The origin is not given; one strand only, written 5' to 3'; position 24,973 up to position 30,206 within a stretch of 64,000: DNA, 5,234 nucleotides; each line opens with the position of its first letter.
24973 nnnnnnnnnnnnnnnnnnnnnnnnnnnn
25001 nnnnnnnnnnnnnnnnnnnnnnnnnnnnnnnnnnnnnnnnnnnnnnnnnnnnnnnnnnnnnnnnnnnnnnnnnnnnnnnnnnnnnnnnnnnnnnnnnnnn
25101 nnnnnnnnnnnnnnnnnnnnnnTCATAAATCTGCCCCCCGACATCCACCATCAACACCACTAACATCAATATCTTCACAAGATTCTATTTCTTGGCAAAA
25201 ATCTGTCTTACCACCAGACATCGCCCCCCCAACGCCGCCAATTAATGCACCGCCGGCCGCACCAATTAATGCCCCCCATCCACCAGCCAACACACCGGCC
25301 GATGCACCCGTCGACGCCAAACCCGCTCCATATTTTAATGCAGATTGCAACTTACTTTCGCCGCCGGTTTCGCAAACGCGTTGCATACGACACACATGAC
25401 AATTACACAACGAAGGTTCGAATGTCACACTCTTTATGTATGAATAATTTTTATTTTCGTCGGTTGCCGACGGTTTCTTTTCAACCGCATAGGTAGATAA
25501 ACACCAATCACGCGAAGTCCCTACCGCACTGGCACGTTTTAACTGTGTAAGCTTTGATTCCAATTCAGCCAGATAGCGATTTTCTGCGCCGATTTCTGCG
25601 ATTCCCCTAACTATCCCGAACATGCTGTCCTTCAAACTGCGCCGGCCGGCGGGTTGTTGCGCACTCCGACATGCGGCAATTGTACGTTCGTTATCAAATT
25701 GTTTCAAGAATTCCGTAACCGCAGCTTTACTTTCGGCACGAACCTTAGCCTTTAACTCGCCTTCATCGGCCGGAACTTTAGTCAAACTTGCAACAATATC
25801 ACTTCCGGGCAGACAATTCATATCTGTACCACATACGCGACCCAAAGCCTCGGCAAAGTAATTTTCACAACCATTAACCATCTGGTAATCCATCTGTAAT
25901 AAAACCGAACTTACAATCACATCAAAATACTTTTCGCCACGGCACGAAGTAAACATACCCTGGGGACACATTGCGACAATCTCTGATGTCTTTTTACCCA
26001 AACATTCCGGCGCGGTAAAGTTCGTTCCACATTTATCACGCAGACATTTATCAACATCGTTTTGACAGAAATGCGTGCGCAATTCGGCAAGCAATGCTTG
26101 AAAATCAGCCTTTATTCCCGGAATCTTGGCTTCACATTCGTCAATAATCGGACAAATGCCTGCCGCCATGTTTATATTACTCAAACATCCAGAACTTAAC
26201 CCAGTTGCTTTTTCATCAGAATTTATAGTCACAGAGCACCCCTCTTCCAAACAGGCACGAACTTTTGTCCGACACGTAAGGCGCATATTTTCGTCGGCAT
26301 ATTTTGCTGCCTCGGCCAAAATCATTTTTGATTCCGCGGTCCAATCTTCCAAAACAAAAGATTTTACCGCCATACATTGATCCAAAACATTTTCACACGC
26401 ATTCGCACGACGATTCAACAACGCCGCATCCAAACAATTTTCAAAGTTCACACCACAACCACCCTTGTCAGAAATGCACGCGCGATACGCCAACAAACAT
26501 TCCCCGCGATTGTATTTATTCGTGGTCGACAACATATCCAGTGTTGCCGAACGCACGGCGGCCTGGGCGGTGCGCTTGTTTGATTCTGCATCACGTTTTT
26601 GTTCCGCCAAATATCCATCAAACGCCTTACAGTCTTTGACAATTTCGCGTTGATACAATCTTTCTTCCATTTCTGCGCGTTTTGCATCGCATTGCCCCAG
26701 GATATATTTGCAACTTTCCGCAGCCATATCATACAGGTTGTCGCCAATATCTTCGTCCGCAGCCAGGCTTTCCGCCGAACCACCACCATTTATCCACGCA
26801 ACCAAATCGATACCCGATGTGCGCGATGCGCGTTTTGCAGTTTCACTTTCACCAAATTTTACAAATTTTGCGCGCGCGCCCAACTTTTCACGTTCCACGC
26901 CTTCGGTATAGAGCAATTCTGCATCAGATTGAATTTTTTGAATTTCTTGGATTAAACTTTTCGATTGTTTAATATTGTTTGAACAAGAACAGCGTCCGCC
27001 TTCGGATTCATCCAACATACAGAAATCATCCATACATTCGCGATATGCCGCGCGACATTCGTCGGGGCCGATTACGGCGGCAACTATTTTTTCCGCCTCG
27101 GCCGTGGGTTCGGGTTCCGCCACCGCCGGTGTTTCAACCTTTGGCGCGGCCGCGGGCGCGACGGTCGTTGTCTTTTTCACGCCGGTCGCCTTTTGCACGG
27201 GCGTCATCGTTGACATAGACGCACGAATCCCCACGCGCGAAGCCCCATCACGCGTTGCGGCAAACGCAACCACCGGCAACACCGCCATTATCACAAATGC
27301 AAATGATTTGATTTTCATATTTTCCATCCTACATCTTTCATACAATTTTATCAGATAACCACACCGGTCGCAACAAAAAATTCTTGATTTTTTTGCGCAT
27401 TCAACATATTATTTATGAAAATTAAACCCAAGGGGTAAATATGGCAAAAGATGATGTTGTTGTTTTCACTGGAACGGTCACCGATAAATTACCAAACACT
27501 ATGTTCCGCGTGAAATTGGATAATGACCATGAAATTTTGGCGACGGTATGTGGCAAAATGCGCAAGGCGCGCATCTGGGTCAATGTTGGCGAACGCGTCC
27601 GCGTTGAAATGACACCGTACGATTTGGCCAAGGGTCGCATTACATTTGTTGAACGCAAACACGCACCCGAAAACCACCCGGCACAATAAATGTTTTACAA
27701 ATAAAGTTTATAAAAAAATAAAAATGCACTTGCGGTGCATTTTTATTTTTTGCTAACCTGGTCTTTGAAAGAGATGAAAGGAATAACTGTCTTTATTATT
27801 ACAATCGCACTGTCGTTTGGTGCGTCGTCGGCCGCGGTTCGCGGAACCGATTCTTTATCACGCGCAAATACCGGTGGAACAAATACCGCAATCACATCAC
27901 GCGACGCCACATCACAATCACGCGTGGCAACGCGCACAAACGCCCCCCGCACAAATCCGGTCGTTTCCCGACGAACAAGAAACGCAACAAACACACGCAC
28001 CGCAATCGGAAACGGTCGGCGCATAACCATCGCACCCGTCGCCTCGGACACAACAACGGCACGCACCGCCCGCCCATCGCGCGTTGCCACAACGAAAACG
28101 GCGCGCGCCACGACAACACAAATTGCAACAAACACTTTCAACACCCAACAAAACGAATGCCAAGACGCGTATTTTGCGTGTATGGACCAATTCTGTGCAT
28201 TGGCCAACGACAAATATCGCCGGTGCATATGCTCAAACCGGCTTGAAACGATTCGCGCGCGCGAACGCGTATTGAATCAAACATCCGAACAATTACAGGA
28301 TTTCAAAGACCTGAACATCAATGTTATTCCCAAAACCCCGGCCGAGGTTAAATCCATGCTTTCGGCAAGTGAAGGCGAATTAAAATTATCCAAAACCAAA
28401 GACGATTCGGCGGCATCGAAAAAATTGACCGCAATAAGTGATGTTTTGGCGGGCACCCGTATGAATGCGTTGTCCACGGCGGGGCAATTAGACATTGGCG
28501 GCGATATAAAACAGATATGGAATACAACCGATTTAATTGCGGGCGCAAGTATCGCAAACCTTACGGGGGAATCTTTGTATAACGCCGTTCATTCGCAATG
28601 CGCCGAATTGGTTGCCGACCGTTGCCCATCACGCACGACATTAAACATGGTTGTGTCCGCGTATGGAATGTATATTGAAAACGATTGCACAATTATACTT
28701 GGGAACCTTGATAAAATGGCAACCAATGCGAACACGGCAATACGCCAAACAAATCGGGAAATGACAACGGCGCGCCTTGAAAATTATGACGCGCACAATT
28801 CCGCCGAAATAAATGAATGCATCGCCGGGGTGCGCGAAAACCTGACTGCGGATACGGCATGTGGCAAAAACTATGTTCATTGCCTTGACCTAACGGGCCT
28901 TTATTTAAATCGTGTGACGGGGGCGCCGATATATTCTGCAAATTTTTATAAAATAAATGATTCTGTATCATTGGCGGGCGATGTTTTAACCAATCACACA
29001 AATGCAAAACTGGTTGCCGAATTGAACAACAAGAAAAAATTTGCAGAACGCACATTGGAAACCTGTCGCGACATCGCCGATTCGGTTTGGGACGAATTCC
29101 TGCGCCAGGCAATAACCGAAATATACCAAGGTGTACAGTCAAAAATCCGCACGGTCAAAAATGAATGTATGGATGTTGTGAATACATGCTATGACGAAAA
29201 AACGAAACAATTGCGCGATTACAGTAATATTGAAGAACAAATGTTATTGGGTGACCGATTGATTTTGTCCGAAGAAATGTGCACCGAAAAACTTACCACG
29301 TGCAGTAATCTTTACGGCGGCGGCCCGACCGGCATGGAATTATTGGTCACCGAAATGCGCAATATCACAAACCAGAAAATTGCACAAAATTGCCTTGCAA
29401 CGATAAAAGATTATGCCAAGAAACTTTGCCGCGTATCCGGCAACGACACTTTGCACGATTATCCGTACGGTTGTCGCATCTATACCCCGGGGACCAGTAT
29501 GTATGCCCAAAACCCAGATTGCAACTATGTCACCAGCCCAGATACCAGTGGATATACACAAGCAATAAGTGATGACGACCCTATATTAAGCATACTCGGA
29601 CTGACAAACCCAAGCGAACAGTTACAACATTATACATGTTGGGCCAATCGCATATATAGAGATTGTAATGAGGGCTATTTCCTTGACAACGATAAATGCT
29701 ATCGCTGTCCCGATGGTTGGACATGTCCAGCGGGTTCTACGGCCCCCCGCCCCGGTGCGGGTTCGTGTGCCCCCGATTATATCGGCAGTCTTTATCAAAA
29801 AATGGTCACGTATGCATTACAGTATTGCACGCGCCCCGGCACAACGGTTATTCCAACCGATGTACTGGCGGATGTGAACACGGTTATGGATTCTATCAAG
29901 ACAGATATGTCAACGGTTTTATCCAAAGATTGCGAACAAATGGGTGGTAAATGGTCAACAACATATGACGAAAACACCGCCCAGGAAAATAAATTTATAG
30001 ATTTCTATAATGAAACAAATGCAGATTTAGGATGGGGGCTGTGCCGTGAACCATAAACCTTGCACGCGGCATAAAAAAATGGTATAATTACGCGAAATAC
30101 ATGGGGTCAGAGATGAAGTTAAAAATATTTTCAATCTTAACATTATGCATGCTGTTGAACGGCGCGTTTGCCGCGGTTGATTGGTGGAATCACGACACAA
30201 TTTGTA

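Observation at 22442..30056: Cluster of three giant secreted cysteine-rich paralogues built from C-x6-C-x4-C modules, wrapped around infA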

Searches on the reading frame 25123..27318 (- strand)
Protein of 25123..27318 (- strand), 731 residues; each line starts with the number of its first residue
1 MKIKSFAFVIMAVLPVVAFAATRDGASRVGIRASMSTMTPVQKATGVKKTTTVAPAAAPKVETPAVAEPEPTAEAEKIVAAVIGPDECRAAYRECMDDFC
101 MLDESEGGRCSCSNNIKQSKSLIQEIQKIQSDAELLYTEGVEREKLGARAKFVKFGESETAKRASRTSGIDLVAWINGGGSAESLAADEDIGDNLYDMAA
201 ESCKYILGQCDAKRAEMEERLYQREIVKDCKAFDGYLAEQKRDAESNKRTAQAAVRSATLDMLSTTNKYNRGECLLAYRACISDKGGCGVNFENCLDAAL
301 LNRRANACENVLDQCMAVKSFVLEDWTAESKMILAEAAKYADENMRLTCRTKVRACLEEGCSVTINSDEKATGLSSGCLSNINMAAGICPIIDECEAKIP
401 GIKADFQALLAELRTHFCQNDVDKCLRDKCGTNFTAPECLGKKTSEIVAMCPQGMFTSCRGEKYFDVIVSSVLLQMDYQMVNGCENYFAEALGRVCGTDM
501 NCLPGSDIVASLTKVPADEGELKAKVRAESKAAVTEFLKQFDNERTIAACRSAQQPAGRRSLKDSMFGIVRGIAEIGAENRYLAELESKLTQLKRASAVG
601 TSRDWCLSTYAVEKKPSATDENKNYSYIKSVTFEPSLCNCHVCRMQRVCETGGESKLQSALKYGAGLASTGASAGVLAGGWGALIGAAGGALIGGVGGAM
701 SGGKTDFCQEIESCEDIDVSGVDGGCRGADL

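Call 3: search_protein_families(library=pfam, proteins=[window:25123-27318:-], max_evalue=1)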
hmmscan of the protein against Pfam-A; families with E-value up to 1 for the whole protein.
window:25123-27318:- (731 aa): 0 families

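Call 4: search_protein_families(library=ncbifam, proteins=[window:25123-27318:-], max_evalue=1)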
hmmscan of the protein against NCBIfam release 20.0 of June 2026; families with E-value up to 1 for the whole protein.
window:25123-27318:- (731 aa): 1 family
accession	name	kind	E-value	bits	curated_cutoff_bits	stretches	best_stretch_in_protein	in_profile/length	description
NF053611.1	YiaD_Gzip_OmpA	equivalog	0.26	10.9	175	1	647-706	11-77/206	YiaD family glycine zipper/OmpA-like lipoprotein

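Call 37: find_homologous_proteins(query=window:25123-27318:-, max_evalue=0.001)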
Query window:25123-27318:- (731 aa): 963 proteins with E <= 0.001 among 8000 candidates; the best 120 are listed.
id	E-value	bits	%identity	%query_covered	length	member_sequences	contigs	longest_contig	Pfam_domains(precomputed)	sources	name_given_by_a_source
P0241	0.0e+0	1617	99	100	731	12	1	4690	-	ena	-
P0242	0.0e+0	1413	85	100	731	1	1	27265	-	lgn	-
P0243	0.0e+0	1399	87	98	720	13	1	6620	-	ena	-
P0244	0.0e+0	1387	85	100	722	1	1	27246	-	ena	-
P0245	0.0e+0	1385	87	98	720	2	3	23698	-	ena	-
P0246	0.0e+0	1382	86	100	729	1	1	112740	-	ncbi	-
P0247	0.0e+0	1306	81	100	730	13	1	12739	-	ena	-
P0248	0.0e+0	1275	80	98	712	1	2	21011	-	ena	-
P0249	0.0e+0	1270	80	98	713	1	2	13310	-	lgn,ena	-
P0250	0.0e+0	1265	80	98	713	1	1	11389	-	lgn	-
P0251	0.0e+0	1262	79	98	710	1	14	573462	-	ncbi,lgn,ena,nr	ncbi:MAG: hypothetical protein IJQ90_01085 [Alphaproteobacteria bacterium]|nr:hypothetical protein [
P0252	0.0e+0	1258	79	98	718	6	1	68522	-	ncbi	-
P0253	0.0e+0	1251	78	100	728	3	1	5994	-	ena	-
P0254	0.0e+0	1249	79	98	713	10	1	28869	-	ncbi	-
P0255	0.0e+0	1248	79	100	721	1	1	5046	-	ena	-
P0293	8.1e-297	1005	64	98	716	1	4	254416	-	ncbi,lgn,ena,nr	ncbi:MAG: glycine zipper family protein [Alphaproteobacteria bacterium]|nr:glycine zipper family pro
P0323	1.4e-255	868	58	97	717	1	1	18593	-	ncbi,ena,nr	ncbi:glycine zipper family protein [bacterium]|nr:glycine zipper family protein [bacterium]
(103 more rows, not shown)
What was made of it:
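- Closest known: Glycine-zipper outer-membrane proteins. Same: Some orthologues are named 'glycine zipper family protein' (call 37).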

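Call 72: search_protein_families(library=pfam, proteins=[P0293, P0323], max_evalue=10)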
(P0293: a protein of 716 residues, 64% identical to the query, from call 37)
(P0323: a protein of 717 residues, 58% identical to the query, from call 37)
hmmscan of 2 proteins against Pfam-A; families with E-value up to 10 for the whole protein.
P0293 (716 aa): 2 families
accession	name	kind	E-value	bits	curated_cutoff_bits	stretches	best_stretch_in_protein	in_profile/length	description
PF10439.15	Bacteriocin_IIc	-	0.25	11.8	27.1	1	648-690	17-55/59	Bacteriocin class II with double-glycine leader peptide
PF13441.11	Gly-zipper_YMGG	-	8.6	6.6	28.9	0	656-696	3-44/45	YMGG-like Gly-zipper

P0323 (717 aa): 5 families
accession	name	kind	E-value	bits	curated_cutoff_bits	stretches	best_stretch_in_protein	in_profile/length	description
PF13488.11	Gly-zipper_Omp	-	0.04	14.3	25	1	660-698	2-41/46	Glycine zipper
PF13441.11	Gly-zipper_YMGG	-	0.041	14.1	28.9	1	658-697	4-44/45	YMGG-like Gly-zipper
PF22242.1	6PGD_like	-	0.2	12.5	27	1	524-600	19-92/98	6-phosphogluconate dehydrogenase C-terminal domain-like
PF16014.10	SAP130_C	-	0.32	10.4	27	1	4-91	56-143/406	Histone deacetylase complex subunit SAP130 C-terminus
PF05433.20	Rick_17kDa_Anti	-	7.2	7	24.2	0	660-698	2-41/43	Glycine zipper 2TM domain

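Call 75: search_protein_families(library=phrogs, proteins=[window:25123-27318:-], max_evalue=0.01)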
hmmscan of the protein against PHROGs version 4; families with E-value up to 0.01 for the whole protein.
window:25123-27318:- (731 aa): 1 family
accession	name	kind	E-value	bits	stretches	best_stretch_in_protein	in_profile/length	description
phrog_1138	-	unknown function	0.0075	17.2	0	214-299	132-202/228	-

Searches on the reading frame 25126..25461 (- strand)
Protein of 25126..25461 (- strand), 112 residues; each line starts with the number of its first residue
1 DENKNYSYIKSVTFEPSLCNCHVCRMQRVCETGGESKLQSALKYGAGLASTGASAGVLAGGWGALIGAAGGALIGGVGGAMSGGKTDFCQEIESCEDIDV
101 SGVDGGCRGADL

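Call 72: search_protein_families(library=pfam, proteins=[window:25126-25461:-], max_evalue=10)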
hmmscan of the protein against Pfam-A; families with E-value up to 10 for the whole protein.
window:25126-25461:- (112 aa): 4 families
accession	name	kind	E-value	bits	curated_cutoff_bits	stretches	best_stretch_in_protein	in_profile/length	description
PF05818.17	TraT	-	0.26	11.5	31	1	30-82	72-126/214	Enterobacterial TraT complement resistance protein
PF20159.5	YidB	-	0.5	11.1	24.3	1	48-86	10-44/132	YidB-like protein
PF20721.2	C19orf12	-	0.99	9.6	30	1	26-82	23-75/163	C19orf12-like protein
PF13436.11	Gly-zipper_OmpA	-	6.2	7.1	27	1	63-84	7-28/44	Glycine-zipper domain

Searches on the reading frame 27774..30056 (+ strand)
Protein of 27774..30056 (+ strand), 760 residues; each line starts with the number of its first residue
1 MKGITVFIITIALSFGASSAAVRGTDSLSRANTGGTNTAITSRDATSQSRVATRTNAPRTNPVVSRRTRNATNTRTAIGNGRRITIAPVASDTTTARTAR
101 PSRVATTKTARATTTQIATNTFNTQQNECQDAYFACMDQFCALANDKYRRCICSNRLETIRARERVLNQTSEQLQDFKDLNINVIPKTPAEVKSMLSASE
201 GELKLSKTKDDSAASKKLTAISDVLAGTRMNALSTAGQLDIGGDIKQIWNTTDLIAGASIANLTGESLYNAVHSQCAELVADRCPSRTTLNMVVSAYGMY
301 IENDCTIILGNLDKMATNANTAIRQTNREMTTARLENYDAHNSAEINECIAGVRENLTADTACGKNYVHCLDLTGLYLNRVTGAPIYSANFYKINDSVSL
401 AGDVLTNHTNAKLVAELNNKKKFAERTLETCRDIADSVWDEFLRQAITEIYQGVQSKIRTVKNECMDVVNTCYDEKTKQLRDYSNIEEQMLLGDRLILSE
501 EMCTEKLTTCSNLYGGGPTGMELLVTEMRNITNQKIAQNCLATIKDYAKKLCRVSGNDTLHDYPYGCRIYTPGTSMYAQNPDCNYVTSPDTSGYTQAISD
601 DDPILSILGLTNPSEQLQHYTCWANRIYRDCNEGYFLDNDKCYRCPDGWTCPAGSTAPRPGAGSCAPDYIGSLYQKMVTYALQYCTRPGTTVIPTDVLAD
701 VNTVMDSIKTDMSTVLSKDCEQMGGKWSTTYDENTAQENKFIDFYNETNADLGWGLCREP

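Call 3: search_protein_families(library=pfam, proteins=[window:27774-30056:+], max_evalue=1)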
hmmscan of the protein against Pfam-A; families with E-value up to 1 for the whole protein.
window:27774-30056:+ (760 aa): 0 families

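Call 4: search_protein_families(library=ncbifam, proteins=[window:27774-30056:+], max_evalue=1)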
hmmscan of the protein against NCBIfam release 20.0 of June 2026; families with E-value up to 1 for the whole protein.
window:27774-30056:+ (760 aa): 0 families

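Call 17: find_homologous_proteins(query=window:27774-30056:+, max_evalue=0.001)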
Query window:27774-30056:+ (760 aa): 834 proteins with E <= 0.001 among 8000 candidates; the best 120 are listed.
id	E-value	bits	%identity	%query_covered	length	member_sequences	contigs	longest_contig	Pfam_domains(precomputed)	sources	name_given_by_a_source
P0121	0.0e+0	1710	99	100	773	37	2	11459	-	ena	-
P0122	0.0e+0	1265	74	100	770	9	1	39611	-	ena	-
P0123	0.0e+0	1257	74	100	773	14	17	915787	-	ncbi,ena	-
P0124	0.0e+0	1240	72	100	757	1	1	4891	-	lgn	-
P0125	0.0e+0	1237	72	100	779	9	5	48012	-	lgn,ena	-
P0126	0.0e+0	1227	71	100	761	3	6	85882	-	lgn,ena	-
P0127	0.0e+0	1200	71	99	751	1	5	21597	-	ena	-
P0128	0.0e+0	1193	70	100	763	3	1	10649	-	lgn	-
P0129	0.0e+0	1192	70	100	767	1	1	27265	-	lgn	-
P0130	0.0e+0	1179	70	100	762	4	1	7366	-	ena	-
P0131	0.0e+0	1178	70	100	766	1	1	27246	-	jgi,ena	-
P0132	0.0e+0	1175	69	100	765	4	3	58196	-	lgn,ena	-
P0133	0.0e+0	1166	67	100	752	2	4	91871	-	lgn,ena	-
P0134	0.0e+0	1160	69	100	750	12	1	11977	-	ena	-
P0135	0.0e+0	1142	75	87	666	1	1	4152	-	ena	-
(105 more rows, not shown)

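Call 33: search_solved_structures(query=A2, max_evalue=1)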
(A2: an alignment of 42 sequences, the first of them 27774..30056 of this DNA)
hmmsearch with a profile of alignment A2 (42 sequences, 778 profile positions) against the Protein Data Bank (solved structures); distinct sequences matched with E-value up to 1: 0.

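Call 75: search_protein_families(library=phrogs, proteins=[window:27774-30056:+], max_evalue=0.01)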
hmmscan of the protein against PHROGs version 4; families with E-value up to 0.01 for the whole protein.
window:27774-30056:+ (760 aa): 0 families
